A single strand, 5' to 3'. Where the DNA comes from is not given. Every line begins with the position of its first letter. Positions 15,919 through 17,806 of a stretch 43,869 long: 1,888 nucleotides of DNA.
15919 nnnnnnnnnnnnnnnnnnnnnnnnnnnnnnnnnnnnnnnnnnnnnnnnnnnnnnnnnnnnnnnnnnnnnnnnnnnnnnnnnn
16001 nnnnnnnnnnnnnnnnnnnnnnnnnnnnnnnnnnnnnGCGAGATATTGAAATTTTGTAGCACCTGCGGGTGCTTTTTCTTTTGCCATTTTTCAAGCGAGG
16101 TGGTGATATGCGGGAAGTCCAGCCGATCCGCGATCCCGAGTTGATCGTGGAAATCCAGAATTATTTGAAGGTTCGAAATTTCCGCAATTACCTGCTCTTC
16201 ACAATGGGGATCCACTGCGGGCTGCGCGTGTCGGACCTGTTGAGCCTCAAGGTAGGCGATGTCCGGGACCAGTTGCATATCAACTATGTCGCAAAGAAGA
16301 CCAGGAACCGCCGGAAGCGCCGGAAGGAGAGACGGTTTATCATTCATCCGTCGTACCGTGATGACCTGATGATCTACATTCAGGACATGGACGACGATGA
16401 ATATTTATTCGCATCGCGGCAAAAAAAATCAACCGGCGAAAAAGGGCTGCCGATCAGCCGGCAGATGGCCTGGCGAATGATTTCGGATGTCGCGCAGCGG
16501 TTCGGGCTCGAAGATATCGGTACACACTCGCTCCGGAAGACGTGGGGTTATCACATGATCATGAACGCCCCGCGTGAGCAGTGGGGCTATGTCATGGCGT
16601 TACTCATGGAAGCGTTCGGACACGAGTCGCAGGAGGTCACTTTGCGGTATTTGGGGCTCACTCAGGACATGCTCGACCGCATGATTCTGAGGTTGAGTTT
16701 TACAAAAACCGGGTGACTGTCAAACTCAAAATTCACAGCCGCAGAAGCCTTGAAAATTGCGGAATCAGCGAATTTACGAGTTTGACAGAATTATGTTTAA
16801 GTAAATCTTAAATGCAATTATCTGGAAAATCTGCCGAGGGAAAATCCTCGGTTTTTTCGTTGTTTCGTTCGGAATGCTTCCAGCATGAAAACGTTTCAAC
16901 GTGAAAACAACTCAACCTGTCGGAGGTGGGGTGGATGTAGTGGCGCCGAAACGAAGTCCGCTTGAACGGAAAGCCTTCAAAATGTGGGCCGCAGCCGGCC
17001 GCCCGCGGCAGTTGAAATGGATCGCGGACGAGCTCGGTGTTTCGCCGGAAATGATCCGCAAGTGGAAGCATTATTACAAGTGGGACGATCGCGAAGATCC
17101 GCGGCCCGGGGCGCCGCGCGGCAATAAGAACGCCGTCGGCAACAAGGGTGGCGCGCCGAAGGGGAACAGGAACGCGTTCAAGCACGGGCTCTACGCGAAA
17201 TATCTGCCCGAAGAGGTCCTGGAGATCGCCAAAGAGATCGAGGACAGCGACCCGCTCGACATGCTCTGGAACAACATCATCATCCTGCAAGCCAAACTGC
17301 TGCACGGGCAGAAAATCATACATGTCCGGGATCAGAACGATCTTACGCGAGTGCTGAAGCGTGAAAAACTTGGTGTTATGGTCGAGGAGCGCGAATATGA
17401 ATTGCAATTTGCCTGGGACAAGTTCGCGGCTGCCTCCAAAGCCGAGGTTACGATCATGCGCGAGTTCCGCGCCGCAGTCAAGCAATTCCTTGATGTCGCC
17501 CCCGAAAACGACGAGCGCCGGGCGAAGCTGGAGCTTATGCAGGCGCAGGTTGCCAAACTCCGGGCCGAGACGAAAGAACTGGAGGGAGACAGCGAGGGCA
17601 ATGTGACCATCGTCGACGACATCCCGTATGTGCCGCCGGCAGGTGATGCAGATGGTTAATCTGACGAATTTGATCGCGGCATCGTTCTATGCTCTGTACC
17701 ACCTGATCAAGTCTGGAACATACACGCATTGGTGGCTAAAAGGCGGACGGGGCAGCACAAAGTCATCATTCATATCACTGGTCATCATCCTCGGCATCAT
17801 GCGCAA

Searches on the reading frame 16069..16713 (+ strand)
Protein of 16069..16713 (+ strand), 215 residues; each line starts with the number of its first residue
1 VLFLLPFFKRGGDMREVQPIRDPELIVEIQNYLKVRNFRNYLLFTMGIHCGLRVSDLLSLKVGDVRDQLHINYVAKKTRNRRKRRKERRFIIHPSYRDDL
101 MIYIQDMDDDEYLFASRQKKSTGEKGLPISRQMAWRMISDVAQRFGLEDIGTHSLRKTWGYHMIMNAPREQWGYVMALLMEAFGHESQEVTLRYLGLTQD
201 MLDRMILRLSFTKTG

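Call 77: search_protein_families(library=pfam, proteins=[window:16069-16713:+], max_evalue=0.001)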
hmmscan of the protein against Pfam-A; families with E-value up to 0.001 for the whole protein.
window:16069-16713:+ (215 aa): 1 family
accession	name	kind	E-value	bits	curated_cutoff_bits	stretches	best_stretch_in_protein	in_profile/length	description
PF00589.27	Phage_integrase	-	1.3e-19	71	27.1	1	28-196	13-167/172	Phage integrase family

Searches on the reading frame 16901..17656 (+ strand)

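Call 77: search_protein_families(library=pfam, proteins=[window:16901-17656:+], max_evalue=0.001)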
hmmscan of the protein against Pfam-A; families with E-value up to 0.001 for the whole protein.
window:16901-17656:+ (252 aa): 1 family
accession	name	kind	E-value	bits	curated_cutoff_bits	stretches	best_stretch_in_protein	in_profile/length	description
PF10668.15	Phage_terminase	-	2.8e-12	46.6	22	1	16-65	3-52/67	Phage terminase small subunit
